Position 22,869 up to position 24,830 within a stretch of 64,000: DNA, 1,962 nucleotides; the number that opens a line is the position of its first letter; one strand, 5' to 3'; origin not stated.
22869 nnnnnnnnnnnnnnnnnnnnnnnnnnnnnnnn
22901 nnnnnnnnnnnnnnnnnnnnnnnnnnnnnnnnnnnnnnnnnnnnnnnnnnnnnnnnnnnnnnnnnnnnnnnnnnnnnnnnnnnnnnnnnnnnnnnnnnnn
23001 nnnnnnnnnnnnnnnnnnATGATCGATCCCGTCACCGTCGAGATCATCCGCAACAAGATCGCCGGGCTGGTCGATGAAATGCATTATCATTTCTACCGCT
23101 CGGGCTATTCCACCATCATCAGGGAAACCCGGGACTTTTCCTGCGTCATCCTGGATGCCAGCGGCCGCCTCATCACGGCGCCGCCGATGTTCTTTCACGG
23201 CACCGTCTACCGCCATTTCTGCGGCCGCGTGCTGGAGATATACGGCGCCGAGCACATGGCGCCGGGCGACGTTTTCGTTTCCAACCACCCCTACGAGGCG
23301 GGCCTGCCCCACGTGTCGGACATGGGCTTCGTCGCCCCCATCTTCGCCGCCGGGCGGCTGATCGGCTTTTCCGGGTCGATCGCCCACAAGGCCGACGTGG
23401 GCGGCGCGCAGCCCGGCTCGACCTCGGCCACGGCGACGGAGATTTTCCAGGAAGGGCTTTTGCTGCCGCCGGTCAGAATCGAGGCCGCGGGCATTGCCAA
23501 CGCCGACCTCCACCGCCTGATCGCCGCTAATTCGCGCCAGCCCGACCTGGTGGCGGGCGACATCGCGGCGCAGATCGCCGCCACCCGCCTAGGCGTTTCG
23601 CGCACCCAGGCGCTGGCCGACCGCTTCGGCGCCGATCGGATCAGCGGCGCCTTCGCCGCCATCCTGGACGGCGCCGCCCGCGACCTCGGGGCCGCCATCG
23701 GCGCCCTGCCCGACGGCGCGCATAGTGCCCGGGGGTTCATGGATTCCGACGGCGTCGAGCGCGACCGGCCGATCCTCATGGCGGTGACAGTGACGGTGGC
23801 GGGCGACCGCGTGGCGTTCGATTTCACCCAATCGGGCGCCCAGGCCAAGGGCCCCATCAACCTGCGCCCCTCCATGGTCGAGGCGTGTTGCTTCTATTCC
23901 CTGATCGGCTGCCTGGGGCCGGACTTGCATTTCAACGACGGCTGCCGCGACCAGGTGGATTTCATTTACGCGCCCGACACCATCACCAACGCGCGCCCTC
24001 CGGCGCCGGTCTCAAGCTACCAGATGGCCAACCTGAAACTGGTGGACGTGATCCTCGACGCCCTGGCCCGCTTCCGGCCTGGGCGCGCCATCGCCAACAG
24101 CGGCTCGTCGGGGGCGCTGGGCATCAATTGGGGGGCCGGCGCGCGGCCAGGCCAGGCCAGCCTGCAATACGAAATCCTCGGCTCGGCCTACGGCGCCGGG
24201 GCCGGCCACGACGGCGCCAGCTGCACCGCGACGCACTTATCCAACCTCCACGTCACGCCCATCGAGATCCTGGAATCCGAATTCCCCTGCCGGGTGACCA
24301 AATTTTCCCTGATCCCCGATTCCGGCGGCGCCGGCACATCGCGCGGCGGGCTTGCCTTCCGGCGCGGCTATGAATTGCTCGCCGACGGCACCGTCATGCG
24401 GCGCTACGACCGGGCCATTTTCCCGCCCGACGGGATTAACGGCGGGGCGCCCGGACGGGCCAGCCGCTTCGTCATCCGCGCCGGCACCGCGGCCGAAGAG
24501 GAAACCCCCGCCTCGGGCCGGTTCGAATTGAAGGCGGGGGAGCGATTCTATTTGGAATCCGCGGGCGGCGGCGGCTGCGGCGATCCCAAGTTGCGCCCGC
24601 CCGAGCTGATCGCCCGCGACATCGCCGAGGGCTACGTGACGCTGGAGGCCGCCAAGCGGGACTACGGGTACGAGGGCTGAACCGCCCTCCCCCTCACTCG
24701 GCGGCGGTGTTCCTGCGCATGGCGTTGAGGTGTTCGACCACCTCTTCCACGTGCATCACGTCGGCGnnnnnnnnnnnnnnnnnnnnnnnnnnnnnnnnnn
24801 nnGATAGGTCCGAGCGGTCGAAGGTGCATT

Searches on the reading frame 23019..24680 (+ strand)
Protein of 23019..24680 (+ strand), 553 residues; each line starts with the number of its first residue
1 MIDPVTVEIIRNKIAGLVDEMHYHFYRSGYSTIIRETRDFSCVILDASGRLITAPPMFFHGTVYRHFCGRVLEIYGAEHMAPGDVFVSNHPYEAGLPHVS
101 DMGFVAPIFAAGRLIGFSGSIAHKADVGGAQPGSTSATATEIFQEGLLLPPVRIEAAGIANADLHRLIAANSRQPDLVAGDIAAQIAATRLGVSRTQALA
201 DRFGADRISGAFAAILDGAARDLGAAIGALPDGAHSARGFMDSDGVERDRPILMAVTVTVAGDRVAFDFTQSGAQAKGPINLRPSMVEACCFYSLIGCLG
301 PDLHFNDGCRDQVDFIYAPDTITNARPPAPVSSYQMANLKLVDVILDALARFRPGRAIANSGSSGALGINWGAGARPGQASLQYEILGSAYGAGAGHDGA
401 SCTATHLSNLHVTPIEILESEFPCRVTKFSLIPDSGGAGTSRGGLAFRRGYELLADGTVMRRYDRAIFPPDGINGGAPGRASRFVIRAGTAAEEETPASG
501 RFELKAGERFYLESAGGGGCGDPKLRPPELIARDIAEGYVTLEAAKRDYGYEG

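Call 34: search_protein_families(library=pfam, proteins=[window:23019-24680:+], max_evalue=0.00001)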
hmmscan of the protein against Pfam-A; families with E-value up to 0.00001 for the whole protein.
window:23019-24680:+ (553 aa): 1 family
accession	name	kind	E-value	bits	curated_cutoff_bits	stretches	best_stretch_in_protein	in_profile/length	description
PF02538.19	Hydantoinase_B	-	2e-143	479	26.8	1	3-523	1-519/519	Hydantoinase B/oxoprolinase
